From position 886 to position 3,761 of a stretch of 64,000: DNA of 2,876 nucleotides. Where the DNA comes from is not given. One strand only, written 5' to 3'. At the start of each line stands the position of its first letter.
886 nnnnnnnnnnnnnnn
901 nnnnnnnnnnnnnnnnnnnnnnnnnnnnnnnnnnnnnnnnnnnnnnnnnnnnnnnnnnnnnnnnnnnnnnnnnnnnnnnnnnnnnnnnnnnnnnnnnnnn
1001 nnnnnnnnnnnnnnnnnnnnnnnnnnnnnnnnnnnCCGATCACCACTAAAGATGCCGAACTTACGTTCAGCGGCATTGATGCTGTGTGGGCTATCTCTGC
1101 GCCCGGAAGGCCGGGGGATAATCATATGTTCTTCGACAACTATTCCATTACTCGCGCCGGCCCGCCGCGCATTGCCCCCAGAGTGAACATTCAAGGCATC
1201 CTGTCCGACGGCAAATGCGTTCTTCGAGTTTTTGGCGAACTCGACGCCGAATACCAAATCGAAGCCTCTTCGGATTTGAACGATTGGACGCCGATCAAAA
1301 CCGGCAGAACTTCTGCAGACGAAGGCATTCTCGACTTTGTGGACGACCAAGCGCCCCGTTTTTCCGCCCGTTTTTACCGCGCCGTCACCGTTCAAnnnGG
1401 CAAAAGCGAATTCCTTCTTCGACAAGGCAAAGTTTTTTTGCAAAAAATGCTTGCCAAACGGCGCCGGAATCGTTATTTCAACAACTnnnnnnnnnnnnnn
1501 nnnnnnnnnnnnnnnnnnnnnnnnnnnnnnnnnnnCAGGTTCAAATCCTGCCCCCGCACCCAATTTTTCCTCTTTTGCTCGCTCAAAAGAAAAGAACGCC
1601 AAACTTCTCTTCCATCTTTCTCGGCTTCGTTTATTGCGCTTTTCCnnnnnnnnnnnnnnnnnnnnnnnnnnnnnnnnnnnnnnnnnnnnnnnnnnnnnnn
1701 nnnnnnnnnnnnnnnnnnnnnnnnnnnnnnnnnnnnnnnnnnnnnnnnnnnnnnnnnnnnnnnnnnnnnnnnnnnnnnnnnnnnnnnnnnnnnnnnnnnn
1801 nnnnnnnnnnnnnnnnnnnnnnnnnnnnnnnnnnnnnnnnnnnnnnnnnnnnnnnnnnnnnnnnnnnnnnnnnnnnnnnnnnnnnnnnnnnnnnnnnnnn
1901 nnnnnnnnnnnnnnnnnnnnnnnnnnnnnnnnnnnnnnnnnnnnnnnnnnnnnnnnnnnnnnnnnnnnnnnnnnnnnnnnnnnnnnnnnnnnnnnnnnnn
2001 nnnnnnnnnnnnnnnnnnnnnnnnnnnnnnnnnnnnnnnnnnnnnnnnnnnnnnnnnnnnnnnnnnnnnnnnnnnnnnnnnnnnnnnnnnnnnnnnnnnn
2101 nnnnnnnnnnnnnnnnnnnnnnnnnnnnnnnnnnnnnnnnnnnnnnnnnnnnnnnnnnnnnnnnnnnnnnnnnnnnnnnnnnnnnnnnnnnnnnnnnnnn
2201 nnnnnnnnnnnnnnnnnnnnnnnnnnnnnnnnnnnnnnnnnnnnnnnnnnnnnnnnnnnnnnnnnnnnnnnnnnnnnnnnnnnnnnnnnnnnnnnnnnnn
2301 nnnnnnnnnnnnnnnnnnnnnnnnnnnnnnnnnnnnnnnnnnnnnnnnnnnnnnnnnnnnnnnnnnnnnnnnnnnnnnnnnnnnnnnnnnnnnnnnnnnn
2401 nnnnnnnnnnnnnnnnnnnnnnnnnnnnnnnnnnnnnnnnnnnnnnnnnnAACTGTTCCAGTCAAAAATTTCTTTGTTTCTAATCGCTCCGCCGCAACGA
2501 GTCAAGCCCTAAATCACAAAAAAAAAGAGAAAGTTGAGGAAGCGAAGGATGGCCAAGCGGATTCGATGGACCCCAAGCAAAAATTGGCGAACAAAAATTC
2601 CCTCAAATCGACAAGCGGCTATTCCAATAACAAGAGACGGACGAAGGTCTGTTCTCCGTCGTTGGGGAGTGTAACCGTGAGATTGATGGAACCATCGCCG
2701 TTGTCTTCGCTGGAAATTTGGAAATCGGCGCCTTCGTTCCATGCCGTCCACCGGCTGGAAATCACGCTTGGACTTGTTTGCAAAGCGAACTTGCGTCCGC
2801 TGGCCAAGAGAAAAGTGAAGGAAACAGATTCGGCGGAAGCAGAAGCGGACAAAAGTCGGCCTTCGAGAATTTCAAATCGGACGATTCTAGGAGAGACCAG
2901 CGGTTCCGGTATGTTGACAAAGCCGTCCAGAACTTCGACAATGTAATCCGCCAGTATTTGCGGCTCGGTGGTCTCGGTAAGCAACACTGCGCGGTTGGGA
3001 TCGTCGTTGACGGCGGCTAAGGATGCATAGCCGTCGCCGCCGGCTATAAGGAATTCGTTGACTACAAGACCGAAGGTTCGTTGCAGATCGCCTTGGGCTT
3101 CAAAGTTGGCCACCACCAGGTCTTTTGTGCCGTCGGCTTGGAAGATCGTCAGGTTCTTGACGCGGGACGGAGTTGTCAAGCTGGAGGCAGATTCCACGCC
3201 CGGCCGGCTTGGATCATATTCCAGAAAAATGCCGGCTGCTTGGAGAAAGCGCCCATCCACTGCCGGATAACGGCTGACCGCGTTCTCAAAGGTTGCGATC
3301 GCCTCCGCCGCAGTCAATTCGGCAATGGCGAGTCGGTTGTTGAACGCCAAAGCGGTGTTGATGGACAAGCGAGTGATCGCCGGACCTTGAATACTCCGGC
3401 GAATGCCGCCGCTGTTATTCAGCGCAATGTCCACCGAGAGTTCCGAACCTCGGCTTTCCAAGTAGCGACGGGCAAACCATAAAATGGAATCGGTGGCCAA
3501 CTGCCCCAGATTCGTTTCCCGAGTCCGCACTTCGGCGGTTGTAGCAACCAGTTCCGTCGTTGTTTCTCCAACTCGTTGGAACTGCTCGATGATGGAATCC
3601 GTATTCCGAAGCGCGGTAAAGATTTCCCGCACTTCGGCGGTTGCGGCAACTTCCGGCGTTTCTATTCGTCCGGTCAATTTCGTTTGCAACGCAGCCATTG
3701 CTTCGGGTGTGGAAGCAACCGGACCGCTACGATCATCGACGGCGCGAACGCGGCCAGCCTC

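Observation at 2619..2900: Five unrelated secreted proteins share a C-terminal ~70-90 aa tail ending F-[FYLV]-R-[LVA]-x3-4: possible uncharacterised sorting/anchoring tag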

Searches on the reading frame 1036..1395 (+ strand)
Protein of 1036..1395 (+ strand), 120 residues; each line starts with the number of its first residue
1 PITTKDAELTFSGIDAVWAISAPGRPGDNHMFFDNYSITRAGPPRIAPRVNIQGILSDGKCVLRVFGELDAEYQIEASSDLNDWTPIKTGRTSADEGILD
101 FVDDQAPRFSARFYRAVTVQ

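Call 5: search_protein_families(library=pfam, max_evalue=1, proteins=[window:1036-1395:+])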
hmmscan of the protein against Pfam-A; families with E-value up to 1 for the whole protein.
seq(120 aa): 1 family
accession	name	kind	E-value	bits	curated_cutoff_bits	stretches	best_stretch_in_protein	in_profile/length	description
PF13163.11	DUF3999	-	0.19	11.3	30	1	68-90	140-162/424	Protein of unknown function (DUF3999)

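Call 6: search_protein_families(library=ncbifam, max_evalue=1, proteins=[window:1036-1395:+])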
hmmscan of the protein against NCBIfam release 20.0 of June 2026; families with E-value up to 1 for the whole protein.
seq(120 aa): 0 families

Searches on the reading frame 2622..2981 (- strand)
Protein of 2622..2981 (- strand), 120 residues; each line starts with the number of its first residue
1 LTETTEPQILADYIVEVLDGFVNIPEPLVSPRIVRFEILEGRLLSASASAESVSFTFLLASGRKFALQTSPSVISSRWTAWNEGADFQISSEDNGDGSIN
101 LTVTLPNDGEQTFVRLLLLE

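Call 5: search_protein_families(library=pfam, max_evalue=1, proteins=[window:2622-2981:-])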
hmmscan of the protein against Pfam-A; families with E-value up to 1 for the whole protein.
seq(120 aa): 1 family
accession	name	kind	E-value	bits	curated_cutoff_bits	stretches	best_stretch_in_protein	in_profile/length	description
PF19079.5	CFSR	-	0.13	13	27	1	88-112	8-31/49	Collagen-flanked surface repeat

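Call 6: search_protein_families(library=ncbifam, max_evalue=1, proteins=[window:2622-2981:-])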
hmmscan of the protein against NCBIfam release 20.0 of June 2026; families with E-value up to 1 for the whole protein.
seq(120 aa): 0 families

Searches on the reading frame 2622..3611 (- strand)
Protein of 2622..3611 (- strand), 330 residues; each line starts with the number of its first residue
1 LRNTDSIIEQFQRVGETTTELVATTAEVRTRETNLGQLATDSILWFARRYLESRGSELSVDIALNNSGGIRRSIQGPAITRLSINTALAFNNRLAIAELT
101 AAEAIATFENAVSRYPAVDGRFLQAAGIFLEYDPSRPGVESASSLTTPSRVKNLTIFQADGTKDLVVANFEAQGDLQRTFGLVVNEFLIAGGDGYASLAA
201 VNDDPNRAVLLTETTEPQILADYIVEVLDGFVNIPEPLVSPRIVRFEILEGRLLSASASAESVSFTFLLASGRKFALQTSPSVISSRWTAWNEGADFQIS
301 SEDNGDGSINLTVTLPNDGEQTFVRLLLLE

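Call 83: find_related_loci(query=window:2622-3611:-, collection=metagenome_contigs, flank=4000)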
Query window:2622-3611:- (330 aa) in metagenome_contigs; peptide patterns used: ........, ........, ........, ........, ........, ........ (x = any residue, [..] = any of these).
411 stretches matched a pattern, but none encodes a relative of the query by tblastn (E <= 1e-3).
